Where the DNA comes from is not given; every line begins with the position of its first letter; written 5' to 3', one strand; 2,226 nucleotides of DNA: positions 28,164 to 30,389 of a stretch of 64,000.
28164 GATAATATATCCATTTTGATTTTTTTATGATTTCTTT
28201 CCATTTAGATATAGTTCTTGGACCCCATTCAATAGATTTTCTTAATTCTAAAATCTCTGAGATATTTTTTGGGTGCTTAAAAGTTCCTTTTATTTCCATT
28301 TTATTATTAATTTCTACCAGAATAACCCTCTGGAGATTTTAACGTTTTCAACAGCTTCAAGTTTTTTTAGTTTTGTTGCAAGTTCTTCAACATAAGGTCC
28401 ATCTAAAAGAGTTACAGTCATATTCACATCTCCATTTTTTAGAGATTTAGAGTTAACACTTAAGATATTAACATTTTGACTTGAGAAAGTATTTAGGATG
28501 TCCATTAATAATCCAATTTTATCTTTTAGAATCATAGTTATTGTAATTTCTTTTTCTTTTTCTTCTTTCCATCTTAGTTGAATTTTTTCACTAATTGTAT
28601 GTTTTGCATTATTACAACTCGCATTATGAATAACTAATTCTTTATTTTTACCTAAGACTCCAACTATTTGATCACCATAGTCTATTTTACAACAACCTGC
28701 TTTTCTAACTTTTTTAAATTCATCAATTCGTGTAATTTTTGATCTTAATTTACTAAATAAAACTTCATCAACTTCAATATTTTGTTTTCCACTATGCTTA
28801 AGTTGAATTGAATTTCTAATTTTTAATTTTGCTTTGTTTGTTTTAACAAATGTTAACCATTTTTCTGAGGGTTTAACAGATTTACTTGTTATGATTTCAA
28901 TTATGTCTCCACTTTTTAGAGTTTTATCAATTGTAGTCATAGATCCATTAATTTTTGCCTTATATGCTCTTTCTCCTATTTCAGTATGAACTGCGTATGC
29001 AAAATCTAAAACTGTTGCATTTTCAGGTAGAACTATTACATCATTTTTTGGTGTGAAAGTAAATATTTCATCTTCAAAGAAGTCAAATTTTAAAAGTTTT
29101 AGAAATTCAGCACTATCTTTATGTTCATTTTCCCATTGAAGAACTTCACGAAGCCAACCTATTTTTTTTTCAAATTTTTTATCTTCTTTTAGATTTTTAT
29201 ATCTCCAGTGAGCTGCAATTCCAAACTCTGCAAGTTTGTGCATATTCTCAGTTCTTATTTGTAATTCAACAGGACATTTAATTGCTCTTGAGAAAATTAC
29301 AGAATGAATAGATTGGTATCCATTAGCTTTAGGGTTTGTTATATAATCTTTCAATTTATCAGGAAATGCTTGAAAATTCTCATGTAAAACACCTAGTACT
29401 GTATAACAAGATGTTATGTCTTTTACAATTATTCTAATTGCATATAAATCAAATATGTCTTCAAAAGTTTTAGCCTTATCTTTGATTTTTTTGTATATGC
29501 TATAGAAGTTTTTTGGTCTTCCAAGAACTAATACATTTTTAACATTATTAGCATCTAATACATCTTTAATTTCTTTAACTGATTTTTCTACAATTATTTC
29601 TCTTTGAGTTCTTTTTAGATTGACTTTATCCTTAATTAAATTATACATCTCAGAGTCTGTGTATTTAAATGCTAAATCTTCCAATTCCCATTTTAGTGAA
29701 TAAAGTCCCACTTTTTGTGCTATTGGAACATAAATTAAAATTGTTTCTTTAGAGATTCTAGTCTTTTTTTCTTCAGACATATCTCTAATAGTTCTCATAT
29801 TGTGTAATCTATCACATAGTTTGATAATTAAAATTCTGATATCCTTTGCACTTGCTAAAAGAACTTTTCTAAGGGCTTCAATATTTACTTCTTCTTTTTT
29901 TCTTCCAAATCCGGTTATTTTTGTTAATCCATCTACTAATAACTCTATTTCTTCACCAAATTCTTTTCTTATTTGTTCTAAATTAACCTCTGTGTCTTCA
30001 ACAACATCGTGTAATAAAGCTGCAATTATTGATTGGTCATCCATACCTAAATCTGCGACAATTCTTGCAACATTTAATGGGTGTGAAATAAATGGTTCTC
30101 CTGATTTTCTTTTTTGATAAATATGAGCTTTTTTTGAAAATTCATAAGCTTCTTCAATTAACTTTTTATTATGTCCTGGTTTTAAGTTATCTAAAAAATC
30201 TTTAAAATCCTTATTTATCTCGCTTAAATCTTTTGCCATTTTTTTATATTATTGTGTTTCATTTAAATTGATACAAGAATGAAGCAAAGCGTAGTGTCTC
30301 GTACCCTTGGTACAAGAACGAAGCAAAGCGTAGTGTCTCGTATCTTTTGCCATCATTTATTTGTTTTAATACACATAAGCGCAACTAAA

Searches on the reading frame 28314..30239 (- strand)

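Call 40: search_protein_families(library=pfam, proteins=[window:28314-30239:-], max_evalue=0.001)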
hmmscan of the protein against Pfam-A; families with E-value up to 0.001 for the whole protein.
window:28314-30239:- (641 aa): 8 families
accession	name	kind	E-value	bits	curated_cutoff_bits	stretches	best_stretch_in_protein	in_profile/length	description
PF13328.12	HD_4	-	2.5e-43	148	27.2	1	31-179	1-155/156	HD domain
PF04607.23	RelA_SpoT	-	1.2e-40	138.7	27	1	240-350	1-111/113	Region found in RelA / SpoT proteins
PF02824.27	TGS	-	2.3e-17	63.2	22.2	1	392-451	1-60/60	TGS domain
PF01966.28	HD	-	5.2e-09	36.9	22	1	51-148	2-116/116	HD domain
PF13291.12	ACT_4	-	2.8e-08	34.8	27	1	564-634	6-79/80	ACT domain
PF01842.31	ACT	-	1.2e-05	25.4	27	1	566-628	2-65/66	ACT domain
PF22754.3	bHLH-TF_ACT-like_plant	-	0.0003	21.4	27.6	1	560-610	6-56/75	Plant bHLH transcription factor, ACT-like domain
PF22629.2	ACT_AHAS_ss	-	0.00073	20.1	27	1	568-630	2-65/67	AHAS small subunit-like ACT domain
